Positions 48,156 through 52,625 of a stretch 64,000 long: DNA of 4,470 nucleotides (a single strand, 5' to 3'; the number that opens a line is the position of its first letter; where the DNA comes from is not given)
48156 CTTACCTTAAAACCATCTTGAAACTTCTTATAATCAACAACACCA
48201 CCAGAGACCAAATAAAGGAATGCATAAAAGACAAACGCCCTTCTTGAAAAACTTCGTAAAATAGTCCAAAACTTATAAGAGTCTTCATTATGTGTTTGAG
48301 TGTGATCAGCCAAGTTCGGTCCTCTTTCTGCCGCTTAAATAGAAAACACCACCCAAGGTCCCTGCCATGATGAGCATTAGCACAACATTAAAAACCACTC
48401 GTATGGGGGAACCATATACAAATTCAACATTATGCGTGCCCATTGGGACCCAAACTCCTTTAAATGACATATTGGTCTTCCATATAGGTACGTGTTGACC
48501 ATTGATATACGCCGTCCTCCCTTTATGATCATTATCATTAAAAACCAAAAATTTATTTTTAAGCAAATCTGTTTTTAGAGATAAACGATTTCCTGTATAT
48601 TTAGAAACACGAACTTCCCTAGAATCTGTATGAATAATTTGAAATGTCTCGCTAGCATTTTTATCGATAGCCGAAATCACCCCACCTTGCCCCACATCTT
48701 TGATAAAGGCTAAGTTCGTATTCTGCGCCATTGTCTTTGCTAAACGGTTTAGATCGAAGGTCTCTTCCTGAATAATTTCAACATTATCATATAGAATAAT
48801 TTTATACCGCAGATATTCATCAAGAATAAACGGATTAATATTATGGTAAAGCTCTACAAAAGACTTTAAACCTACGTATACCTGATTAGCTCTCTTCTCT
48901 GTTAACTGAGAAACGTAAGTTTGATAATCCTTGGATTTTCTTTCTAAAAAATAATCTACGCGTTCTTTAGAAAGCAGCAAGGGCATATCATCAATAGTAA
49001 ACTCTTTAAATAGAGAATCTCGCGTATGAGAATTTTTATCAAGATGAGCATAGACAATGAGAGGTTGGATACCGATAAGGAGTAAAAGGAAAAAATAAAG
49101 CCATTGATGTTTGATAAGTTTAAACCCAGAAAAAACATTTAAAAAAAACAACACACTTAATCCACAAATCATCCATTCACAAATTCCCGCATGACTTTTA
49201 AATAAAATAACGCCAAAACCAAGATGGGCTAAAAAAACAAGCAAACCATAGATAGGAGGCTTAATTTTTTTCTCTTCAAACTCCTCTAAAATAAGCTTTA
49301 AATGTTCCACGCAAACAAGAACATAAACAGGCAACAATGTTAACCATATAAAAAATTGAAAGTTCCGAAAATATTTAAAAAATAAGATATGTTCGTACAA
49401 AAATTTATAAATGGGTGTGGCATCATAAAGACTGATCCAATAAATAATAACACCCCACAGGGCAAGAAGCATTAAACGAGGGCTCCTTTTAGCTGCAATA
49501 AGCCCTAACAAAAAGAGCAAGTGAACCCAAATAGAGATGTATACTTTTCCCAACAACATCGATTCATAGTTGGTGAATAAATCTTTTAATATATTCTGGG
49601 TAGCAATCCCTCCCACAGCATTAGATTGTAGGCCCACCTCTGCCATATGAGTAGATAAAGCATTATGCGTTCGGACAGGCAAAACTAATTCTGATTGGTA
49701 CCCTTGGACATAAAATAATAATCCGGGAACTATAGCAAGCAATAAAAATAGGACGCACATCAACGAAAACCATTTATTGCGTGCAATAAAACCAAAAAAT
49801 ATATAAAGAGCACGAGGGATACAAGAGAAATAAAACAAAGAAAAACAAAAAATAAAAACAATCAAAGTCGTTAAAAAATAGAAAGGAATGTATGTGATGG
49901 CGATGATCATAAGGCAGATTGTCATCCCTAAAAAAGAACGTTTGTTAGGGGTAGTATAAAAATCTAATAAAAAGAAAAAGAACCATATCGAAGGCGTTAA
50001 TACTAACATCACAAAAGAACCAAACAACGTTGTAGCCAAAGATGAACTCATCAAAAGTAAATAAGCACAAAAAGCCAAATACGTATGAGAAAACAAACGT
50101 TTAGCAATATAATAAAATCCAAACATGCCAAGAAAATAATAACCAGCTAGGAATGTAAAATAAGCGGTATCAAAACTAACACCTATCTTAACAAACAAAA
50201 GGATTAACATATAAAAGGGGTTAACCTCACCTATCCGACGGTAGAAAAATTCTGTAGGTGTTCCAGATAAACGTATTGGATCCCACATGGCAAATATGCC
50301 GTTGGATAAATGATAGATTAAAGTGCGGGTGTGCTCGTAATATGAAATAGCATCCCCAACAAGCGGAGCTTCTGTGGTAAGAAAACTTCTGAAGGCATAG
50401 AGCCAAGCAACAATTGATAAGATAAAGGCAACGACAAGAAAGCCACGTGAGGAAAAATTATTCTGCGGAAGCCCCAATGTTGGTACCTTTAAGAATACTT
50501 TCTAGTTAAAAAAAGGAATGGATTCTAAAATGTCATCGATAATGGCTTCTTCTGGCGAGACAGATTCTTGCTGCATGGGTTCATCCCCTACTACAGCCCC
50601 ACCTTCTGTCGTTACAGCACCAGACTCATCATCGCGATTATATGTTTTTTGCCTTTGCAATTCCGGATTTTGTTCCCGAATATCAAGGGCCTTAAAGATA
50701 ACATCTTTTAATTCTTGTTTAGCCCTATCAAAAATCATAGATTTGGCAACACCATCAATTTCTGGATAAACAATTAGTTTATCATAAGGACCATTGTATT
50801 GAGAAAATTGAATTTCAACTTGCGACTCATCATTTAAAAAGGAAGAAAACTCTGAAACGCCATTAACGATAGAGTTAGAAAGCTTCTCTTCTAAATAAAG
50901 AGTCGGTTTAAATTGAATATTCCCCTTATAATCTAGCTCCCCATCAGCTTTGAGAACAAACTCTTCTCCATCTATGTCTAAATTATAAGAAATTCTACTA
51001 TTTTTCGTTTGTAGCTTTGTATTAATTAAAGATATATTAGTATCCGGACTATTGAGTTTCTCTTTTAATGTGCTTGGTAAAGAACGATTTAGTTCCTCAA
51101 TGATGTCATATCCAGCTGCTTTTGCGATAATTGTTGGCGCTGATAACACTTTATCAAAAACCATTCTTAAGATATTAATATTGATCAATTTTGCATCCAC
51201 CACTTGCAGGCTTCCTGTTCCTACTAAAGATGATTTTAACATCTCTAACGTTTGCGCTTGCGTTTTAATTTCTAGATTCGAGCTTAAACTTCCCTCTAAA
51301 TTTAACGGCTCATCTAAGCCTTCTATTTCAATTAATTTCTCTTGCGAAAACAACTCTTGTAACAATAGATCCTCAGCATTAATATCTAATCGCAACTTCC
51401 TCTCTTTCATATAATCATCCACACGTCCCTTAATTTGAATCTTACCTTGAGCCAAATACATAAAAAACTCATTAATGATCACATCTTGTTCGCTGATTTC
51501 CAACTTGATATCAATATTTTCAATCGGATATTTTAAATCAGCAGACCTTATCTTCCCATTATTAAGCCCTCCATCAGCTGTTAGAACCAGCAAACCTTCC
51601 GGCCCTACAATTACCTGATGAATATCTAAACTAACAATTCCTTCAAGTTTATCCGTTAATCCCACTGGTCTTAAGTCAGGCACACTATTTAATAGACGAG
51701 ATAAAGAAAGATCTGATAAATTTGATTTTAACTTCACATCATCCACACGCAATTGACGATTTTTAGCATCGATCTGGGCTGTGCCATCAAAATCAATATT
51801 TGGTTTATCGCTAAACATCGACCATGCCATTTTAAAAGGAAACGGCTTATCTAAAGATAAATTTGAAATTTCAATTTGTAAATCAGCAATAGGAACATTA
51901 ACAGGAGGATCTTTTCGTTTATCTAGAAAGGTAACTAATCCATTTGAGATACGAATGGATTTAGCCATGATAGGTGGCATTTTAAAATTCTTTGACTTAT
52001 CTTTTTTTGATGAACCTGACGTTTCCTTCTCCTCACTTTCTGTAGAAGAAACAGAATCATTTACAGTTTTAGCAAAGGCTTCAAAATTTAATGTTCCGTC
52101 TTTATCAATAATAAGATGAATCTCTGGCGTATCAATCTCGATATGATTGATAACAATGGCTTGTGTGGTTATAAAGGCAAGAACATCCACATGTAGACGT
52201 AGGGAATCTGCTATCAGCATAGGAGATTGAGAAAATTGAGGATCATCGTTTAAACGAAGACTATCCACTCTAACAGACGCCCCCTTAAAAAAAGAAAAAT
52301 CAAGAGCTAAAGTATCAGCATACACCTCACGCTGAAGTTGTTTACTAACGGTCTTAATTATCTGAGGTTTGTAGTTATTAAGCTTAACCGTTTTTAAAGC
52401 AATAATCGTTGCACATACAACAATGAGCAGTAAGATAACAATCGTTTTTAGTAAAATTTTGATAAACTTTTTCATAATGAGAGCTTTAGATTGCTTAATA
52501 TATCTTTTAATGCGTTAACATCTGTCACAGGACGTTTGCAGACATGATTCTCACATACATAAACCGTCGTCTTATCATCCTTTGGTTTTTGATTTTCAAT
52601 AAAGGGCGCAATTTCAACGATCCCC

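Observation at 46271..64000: An 18-kb co-directional cluster of envelope proteins headed by two giant repeat proteins and ending in a PilZ receptor: candidate uncharacterised cell-surface assembly/glycosylation system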

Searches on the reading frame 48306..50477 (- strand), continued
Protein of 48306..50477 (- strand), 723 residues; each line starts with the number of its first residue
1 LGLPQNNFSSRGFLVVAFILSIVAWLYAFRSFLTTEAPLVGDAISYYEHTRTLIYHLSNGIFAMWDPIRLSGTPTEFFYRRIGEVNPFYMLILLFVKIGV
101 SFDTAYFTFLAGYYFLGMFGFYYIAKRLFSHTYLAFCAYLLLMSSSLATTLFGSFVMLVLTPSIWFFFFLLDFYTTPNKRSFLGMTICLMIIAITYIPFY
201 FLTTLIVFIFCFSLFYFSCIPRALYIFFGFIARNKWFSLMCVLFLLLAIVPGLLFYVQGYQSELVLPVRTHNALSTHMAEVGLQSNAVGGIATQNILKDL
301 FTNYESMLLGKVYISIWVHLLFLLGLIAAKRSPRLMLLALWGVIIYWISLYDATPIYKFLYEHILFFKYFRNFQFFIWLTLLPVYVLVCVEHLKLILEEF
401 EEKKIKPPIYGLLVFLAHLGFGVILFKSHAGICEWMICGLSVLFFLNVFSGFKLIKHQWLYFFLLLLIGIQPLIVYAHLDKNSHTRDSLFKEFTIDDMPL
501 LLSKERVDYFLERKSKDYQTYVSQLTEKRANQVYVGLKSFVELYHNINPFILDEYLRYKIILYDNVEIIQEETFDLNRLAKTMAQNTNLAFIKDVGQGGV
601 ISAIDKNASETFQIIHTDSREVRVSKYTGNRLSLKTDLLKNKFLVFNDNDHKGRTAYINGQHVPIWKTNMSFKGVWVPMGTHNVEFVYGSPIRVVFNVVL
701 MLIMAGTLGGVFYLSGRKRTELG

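Call 63: fold_search(model_id=the predicted structure, library=pdb)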
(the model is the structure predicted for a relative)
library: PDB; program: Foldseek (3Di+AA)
matches with E <= 10: 348; with E <= 0.001: 2
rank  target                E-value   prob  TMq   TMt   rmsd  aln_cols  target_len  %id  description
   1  5ogl_A                9.6e-05  1.00  0.35  0.36  15.5       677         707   13  Structure of bacterial oligosaccharyltransferase PglB in complex with an acceptor peptide and an lipid-linked oligosac (released 2017-10-25)
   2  6gxc_A                1.4e-04  1.00  0.37  0.38  15.2       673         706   13  Bacterial oligosaccharyltransferase PglB in complex with an inhibitory peptide and a reactive lipid-linked oligosaccha (released 2018-11-14)
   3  3rce_A                1.1e-03  1.00  0.33  0.35  17.9       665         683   15  Bacterial oligosaccharyltransferase PglB (released 2011-06-15)
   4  7bve_A                1.6e-03  0.98  0.27  0.20  19.7       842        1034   10  Cryo-EM structure of Mycobacterium smegmatis arabinosyltransferase EmbC2-AcpM2 in complex with ethambutol (released 2020-04-29)
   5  8agc_A                1.7e-03  1.00  0.34  0.35   9.8       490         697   14  Structure of yeast oligosaccharylransferase complex with lipid-linked oligosaccharide and non-acceptor peptide bound (released 2022-12-07)
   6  8agb_A                2.6e-03  1.00  0.32  0.36  12.9       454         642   14  Structure of yeast oligosaccharylransferase complex with lipid-linked oligosaccharide bound (released 2022-12-07)
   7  6ezn_F                3.0e-03  1.00  0.34  0.38  12.0       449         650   14  Cryo-EM structure of the yeast oligosaccharyltransferase (OST) complex (released 2018-01-17)
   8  5ezm                  5.4e-03  1.00  0.39  0.49   9.3       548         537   11  Crystal Structure of ArnT from Cupriavidus metallidurans in the apo state (released 2016-02-17)
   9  8b6l_I                6.5e-03  1.00  0.34  0.35  13.1       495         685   12  Subtomogram average of the human Sec61-TRAP-OSTA-translocon (released 2022-12-07)
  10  8age_A                8.4e-03  1.00  0.34  0.38  11.1       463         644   14  Structure of yeast oligosaccharylransferase complex with acceptor peptide bound (released 2022-12-07)
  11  3wak                  8.8e-03  1.00  0.36  0.31  16.6       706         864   13  Crystal structure of the Archaeoglobus fulgidus oligosaccharyltransferase (O29867_ARCFU) in the apo form (released 2013-10-30)
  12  7bvh_A                1.1e-02  0.85  0.25  0.19  19.1       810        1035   10  Crystal structure of arabinosyltransferase EmbC2-AcpM2 complex from Mycobacterium smegmatis complexed with di-arabinos (released 2020-04-29)
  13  8pn9_A                2.2e-02  1.00  0.35  0.38   9.7       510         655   10  Structure of human oligosaccharyltransferase OST-A complex bound to NGI-1 (released 2024-05-08)
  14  7bx8_A                2.7e-02  0.89  0.30  0.23  19.0       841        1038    8  Mycobacterium smegmatis arabinosyltransferase complex EmbB2-AcpM2 in symmetric "resting state" (released 2020-05-27)
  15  9n9j_I                3.0e-02  0.99  0.31  0.31  11.2       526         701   12  Structure of a GRP94 folding intermediate engaged with a CCDC134- and FKBP11-bound secretory translocon (released 2025-11-19)
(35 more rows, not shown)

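Call 79: search_protein_families(library=pfam, alignment_id=A1, max_evalue=0.01)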
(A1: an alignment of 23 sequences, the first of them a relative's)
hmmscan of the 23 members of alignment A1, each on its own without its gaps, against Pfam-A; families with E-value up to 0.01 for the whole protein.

A. member 1, P0001 (723 aa): 1 family
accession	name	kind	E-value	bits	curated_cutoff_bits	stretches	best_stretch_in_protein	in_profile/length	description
PF09586.16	YfhO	-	1.9e-05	23.7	28.5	1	611-691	743-826/835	Bacterial membrane protein YfhO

B. families by the number of members that match (of 23 scanned): 1 family
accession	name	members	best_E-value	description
PF09586.16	YfhO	18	7.4e-08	Bacterial membrane protein YfhO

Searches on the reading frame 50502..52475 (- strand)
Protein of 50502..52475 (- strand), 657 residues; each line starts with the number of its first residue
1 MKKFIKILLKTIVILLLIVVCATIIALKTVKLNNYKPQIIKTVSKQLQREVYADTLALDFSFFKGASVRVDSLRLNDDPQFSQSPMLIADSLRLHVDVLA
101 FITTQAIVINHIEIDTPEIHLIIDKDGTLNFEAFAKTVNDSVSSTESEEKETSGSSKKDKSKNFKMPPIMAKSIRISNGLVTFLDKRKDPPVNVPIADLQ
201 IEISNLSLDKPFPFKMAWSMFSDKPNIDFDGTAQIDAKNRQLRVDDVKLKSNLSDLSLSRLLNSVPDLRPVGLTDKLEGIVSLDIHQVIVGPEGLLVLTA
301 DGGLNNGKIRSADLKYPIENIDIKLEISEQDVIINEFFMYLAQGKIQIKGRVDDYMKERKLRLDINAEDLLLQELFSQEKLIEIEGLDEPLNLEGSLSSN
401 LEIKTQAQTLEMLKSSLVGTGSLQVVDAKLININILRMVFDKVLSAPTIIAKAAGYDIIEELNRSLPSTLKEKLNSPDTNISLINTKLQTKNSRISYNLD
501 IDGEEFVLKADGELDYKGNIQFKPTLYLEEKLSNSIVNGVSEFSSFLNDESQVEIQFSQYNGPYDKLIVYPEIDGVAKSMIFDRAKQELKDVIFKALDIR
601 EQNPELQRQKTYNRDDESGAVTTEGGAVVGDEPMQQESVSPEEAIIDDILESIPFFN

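Call 5: search_protein_families(library=pfam, proteins=[window:50502-52475:-], max_evalue=0.01)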
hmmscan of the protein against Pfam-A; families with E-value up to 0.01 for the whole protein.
window:50502-52475:- (657 aa): 4 families
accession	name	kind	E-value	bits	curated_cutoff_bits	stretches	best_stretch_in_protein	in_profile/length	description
PF05170.20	AsmA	-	1.8e-26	93.5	29.8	2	1-255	1-230/607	AsmA family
PF05359.17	DUF748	-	6.1e-19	68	50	1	6-311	16-279/1037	Domain of Unknown Function (DUF748)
PF13116.12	YhdP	-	1.8e-12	46.5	46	1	1-211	1-174/1224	YhdP protein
PF01203.25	T2SSN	-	0.00024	21.7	29.6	1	198-332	29-151/211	Type II secretion system (T2SS), protein N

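Call 33: search_protein_families(library=ncbifam, proteins=[window:50502-52475:-], max_evalue=0.01)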
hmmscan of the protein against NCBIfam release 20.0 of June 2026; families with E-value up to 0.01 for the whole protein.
window:50502-52475:- (657 aa): 2 families
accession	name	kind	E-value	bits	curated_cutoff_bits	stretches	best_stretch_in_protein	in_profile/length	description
NF008091.0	PRK10833.1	equivalog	1.5e-05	23.7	412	1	318-464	358-496/618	outer membrane assembly protein AsmA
TIGR02099.1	TIGR02099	equivalog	0.0005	17.8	519.15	1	4-140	3-135/1260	YhdP family protein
